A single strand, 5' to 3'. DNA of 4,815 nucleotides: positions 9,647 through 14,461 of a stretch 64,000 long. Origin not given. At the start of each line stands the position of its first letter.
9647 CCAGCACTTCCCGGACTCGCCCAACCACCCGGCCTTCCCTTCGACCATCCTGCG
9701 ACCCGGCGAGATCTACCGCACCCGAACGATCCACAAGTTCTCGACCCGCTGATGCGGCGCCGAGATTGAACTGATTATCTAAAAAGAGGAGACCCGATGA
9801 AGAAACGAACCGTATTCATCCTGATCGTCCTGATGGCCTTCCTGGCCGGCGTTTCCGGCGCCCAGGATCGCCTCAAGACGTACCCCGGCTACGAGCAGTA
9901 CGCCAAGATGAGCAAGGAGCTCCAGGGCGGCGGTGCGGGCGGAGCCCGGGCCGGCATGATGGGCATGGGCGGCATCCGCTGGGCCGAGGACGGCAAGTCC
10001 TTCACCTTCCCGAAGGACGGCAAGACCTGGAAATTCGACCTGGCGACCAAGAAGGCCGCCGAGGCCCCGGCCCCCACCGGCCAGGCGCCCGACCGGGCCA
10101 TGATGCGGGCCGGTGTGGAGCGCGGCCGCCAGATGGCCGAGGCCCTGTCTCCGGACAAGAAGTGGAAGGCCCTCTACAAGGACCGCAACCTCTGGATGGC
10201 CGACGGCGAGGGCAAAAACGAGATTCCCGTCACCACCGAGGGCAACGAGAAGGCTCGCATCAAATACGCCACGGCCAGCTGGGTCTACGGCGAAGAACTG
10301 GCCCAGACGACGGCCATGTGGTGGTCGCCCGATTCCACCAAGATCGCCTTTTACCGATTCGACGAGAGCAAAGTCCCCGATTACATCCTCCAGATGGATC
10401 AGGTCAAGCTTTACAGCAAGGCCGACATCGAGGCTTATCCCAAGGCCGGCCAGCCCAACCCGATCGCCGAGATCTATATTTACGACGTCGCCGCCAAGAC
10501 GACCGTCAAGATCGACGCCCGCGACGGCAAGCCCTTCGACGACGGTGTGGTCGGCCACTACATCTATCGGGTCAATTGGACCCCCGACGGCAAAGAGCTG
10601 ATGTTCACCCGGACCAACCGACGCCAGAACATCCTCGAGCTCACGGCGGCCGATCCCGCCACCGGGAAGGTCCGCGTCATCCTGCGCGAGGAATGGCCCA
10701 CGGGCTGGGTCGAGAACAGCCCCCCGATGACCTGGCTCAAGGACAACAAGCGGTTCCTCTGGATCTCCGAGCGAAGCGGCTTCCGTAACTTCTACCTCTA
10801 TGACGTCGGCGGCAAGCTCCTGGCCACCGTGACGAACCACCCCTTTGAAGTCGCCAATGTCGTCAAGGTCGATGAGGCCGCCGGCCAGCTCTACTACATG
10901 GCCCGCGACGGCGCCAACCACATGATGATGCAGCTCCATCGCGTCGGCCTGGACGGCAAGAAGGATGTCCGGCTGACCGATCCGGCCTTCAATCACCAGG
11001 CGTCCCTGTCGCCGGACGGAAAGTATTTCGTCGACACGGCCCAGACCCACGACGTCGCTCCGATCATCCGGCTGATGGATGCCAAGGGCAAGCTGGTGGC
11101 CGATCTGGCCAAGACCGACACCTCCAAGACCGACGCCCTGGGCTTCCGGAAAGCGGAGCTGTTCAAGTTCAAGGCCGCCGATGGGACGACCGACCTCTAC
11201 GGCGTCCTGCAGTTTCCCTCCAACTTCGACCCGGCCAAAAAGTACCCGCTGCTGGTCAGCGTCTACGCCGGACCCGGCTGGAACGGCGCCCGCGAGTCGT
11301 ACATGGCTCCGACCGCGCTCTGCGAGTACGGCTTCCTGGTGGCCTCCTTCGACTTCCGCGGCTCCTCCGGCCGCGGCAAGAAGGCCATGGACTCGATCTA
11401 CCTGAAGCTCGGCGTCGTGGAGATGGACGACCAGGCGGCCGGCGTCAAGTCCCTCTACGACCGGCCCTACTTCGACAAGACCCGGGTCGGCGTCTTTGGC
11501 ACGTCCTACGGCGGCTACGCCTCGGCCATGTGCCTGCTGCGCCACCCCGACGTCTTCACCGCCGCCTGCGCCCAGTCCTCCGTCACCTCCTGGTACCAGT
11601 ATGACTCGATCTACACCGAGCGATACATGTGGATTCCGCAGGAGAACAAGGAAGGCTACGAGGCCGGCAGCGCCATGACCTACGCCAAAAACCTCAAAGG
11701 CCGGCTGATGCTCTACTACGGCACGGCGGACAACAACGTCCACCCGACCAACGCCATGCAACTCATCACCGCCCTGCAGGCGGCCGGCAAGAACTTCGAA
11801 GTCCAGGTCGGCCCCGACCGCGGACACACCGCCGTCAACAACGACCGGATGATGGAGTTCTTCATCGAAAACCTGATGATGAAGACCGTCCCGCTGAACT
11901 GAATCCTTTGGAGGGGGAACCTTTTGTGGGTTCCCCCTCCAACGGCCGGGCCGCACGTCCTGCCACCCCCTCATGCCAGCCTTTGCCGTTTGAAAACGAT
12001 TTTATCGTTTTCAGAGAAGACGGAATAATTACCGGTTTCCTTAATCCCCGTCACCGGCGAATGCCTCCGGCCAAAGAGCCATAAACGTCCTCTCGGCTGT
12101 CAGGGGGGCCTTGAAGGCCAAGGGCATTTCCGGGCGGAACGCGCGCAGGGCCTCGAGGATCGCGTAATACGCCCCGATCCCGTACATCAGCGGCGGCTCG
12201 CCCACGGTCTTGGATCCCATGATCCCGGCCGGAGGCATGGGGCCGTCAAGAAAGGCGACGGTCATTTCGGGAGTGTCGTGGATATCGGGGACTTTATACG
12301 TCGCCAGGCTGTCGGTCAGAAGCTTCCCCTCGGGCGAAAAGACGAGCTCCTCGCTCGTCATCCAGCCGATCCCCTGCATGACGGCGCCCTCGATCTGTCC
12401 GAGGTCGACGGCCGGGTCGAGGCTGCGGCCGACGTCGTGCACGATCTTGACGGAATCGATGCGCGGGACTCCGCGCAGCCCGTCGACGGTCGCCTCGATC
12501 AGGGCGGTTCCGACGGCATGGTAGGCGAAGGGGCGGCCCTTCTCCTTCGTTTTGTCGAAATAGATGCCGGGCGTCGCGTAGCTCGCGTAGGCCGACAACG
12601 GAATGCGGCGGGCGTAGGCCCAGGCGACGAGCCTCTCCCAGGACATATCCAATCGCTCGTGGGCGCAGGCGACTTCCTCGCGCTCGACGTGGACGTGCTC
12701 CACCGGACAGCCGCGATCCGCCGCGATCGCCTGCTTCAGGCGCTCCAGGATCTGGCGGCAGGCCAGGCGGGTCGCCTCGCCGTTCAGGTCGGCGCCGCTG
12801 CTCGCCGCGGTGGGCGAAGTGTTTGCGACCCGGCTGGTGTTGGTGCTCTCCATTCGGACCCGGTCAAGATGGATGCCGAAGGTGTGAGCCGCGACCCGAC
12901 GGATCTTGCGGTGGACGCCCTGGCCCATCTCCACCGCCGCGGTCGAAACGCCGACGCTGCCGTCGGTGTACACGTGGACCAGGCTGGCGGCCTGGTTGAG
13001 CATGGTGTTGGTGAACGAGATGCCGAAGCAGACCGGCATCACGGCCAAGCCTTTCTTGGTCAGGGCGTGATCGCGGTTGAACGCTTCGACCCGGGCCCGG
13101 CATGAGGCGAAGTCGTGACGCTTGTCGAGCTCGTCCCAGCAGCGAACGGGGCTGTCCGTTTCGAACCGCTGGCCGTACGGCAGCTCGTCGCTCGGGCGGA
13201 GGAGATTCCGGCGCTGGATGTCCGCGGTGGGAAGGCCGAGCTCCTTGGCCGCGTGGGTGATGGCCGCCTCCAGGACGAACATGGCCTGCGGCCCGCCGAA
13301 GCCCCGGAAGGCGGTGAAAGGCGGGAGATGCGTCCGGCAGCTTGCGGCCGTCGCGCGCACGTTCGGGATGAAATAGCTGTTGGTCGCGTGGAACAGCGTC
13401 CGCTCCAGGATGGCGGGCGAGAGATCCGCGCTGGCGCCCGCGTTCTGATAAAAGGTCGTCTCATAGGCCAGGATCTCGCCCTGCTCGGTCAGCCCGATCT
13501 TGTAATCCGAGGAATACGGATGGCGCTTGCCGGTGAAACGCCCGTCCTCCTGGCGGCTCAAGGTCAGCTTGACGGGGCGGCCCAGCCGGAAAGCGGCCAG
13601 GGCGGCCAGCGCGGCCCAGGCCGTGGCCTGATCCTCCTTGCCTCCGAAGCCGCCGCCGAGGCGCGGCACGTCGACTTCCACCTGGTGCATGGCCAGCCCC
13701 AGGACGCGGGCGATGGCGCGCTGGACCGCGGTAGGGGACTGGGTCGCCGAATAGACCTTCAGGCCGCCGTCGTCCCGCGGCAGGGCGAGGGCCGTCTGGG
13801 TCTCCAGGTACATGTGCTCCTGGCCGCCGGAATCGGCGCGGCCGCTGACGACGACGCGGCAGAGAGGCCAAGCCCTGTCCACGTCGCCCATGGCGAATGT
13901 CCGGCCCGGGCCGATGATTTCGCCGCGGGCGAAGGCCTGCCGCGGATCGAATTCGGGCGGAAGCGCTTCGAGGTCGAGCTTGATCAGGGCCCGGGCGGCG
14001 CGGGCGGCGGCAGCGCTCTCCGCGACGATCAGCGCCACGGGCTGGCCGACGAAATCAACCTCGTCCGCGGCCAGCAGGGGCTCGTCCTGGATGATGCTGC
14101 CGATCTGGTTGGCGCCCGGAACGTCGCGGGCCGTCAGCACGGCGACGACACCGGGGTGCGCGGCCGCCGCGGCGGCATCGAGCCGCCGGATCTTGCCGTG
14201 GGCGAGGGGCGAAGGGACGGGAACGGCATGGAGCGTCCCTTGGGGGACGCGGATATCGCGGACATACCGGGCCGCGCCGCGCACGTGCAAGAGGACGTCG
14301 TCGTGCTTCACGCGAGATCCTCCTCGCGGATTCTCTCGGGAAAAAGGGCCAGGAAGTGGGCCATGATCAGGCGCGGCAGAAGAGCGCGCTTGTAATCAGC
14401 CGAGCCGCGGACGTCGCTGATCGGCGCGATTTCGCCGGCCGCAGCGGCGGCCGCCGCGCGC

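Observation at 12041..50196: About 38-kb nucleic-acid / nucleoside / base catabolic supercluster in an anaerobe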

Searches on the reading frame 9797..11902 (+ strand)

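Call 8: search_protein_families(library=pfam, proteins=[window:9797-11902:+], max_evalue=0.001)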
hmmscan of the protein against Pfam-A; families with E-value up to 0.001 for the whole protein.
window:9797-11902:+ (701 aa): 8 families
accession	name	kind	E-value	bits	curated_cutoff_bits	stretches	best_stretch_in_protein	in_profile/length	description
PF00930.27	DPPIV_N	-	5.9e-74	249.4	22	1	76-421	24-353/354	Dipeptidyl peptidase IV (DPP IV) N-terminal region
PF00326.27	Peptidase_S9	-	8.8e-49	166.3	22.6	1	507-685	9-195/213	Prolyl oligopeptidase family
PF07676.18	PD40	-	1.2e-09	38.3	20.9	0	176-195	16-35/38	WD40-like Beta Propeller Repeat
PF00756.26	Esterase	-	6.1e-07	29.9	22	1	563-661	116-210/251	Putative esterase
PF02129.25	Peptidase_S15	-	8.8e-07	29.3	23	1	496-615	34-147/262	X-Pro dipeptidyl-peptidase (S15 family)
PF01738.24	DLH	-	0.00011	22.3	21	1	529-684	64-193/217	Dienelactone hydrolase family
PF12146.15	Hydrolase_4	-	0.00027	20.7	27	0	507-595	26-109/239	Serine aminopeptidase, S33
PF20434.5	BD-FAE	-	0.00046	20.2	26.8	0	480-581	10-108/215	BD-FAE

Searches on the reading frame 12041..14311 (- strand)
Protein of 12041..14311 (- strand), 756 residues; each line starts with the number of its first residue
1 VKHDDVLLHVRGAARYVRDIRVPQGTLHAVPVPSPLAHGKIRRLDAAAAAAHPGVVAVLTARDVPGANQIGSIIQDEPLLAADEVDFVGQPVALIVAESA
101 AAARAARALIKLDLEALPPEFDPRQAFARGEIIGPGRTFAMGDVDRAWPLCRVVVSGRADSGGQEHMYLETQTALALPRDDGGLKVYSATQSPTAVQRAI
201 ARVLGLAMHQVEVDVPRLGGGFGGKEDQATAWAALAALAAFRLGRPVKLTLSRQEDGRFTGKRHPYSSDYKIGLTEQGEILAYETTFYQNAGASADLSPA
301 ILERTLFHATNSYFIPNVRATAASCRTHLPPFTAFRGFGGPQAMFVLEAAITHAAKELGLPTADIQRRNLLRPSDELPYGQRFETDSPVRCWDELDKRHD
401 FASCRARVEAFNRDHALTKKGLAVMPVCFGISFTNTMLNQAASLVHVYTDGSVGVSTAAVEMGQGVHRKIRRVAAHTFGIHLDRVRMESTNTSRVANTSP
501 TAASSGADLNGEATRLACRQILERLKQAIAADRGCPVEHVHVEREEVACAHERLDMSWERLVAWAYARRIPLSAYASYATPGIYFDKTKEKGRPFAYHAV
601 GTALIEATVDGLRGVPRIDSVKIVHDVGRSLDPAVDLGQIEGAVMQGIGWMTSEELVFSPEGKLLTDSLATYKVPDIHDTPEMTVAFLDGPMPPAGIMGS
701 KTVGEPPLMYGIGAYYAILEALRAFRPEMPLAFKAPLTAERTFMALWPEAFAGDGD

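Call 5: search_protein_families(library=pfam, proteins=[window:12041-14311:-], max_evalue=0.001)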
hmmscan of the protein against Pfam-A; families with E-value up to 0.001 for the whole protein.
window:12041-14311:- (756 aa): 3 families
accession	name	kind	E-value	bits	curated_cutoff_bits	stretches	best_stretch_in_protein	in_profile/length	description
PF02738.23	MoCoBD_1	-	4.9e-83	278.4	27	1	138-370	12-244/244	Molybdopterin cofactor-binding domain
PF20256.3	MoCoBD_2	-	2.4e-81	273.8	27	1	397-681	4-283/283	Molybdopterin cofactor-binding domain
PF01315.27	Ald_Xan_dh_C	-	9.9e-27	93.9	31.3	1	12-118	2-110/110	Aldehyde oxidase and xanthine dehydrogenase, a/b hammerhead domain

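Call 10: search_protein_families(library=ncbifam, proteins=[window:12041-14311:-], max_evalue=0.00001)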
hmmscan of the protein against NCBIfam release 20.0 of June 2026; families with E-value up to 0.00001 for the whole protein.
window:12041-14311:- (756 aa): 13 families
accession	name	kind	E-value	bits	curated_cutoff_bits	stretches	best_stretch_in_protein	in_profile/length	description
TIGR02965.1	xanthine_xdhB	equivalog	2.8e-236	786.3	849.5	1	2-746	6-754/758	xanthine dehydrogenase molybdopterin binding subunit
TIGR02969.1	mam_aldehyde_ox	subfamily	7.5e-141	470.9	1912.3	1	6-745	585-1306/1330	aldehyde oxidase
TIGR03196.1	pucD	equivalog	2.6e-106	356.8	783.65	1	9-723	15-737/763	xanthine dehydrogenase subunit D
NF043082.1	XdhA_XDHase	equivalog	1.7e-92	310.8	780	1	5-721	9-733/758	xanthine dehydrogenase subunit XdhA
TIGR03311.1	Se_dep_XDH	equivalog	2.6e-89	300.4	830.45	1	7-528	172-681/848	selenium-dependent xanthine dehydrogenase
NF041018.1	glyceraldDH_alpha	equivalog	5.8e-89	299.4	790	1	9-720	15-723/741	glyceraldehyde dehydrogenase subunit alpha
NF007426.0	PRK09970.1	equivalog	5.7e-86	289.2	916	1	5-713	14-727/761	xanthine dehydrogenase molybdenum-binding subunit XdhA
TIGR03194.1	4hydrxCoA_A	equivalog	1.4e-82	278.4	994.55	1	9-724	9-730/746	4-hydroxybenzoyl-CoA reductase subunit alpha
NF045668.1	pterin_aldehy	equivalog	3e-77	260.5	1100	1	9-711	187-874/905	molybdopterin-dependent aldehyde oxidoreductase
NF040766.1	CODH_aero_grp5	exception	6.7e-65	219.7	950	2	10-532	18-559/785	aerobic carbon-monoxide dehydrogenase large subunit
NF041671.1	peri_hyde_PaoC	equivalog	2.1e-64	218.2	1180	1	8-708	29-698/735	aldehyde oxidoreductase molybdenum-binding subunit PaoC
TIGR03313.1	Se_sel_red_Mo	hypoth_equivalog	1.3e-52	178.7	1101.9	2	141-705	361-913/951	molybdopterin-dependent oxidoreductase Mo/Fe-S-binding subunit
TIGR02416.1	CO_dehy_Mo_lg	equivalog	3.8e-50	170.8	991.15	2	177-718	198-745/770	aerobic carbon-monoxide dehydrogenase large subunit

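Call 23: find_related_loci(query=window:12041-14311:-, collection=genome_contigs, flank=10000)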
Query window:12041-14311:- (756 aa) in genome_contigs; peptide patterns used: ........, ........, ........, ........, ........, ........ (x = any residue, [..] = any of these).
294 stretches matched a pattern; 226 encode a relative of the query (tblastn E <= 1e-3); the best 80 are kept; 80 distinct loci.
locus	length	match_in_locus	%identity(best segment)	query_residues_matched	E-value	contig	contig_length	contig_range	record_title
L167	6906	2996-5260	80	1-755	0e+0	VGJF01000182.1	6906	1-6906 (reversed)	MAG: Candidatus Aminicenantes bacterium isolate M_DeepCast_400m_m2_244 M_DeepCast_400m_m2_244_Ga0194112_10023302, whole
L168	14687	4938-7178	80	1-747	0e+0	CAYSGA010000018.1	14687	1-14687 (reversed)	MAG TPA_asm: uncultured Eubacteriales bacterium isolate SRP178699_co1_488 genome assembly, contig: NODE_5311_length_1468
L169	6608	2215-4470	58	1-752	0e+0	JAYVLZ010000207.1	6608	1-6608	MAG: Chitinophagaceae bacterium isolate GL56_Down_metabinner_7 GL56_Down_metabinner_7_206, whole genome shotgun sequence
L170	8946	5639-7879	54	1-747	0e+0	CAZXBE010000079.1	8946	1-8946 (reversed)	MAG TPA_asm: uncultured Chitinophagaceae bacterium isolate binchicken_co152_92 genome assembly, contig: NODE_7976_length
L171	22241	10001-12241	55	1-747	0e+0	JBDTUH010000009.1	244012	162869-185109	MAG: Chitinophagaceae bacterium isolate cluster3_bin.4 NODE_29_length_244012_cov_15.720287, whole genome shotgun sequenc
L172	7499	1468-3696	55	1-746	0e+0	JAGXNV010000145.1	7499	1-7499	MAG: Candidatus Heimdallarchaeota archaeon isolate bin51 NODE_147_length_7499_cov_5.755457, whole genome shotgun sequenc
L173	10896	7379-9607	56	1-741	0e+0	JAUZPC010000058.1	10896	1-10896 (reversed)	MAG: Bacteroidota bacterium isolate bin203(16d) FDFDALJI_58, whole genome shotgun sequence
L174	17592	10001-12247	55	1-749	0e+0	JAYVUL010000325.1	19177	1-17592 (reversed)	MAG: Chitinophagaceae bacterium isolate GL74_UP_metabinner_8 GL74_UP_metabinner_8_324, whole genome shotgun sequence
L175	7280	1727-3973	56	1-749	0e+0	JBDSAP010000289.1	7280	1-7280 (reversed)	MAG: Ferruginibacter sp. isolate cluster1_bin.112 k127_8653388, whole genome shotgun sequence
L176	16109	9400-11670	53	1-756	0e+0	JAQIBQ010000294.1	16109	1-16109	MAG: Prolixibacteraceae bacterium isolate GH42 k119_29462, whole genome shotgun sequence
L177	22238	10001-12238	55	1-746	0e+0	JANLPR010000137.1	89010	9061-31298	MAG: Bacteroidota bacterium isolate OTE_38_metabat_314 OTE_38_k141_3655860, whole genome shotgun sequence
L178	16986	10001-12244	54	1-747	0e+0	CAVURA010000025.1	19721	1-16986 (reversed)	MAG: uncultured Bacteroidales bacterium isolate MFD01299.bin.1.197 genome assembly, contig: contig_84208, whole genome s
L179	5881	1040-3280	54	1-746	0e+0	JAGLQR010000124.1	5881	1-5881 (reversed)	MAG: Candidatus Aminicenantes bacterium isolate RS_8_64 ROV157_8.bin.64.fa_124, whole genome shotgun sequence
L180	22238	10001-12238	55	1-746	0e+0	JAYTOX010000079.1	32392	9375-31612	MAG: Bacteroidota bacterium isolate GFS_4286 GFS_4286_78, whole genome shotgun sequence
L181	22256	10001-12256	56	1-752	0e+0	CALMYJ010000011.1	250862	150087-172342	MAG TPA_asm: uncultured Chitinophagaceae bacterium isolate SRR2107179_bin.63_CONCOCT_v1.1_MAG genome assembly, contig: E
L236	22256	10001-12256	87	1-751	0e+0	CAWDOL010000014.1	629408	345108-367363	MAG: Candidatus Aminicenantes bacterium isolate MFD04716.bin.2.239 genome assembly, contig: contig_31305, whole genome s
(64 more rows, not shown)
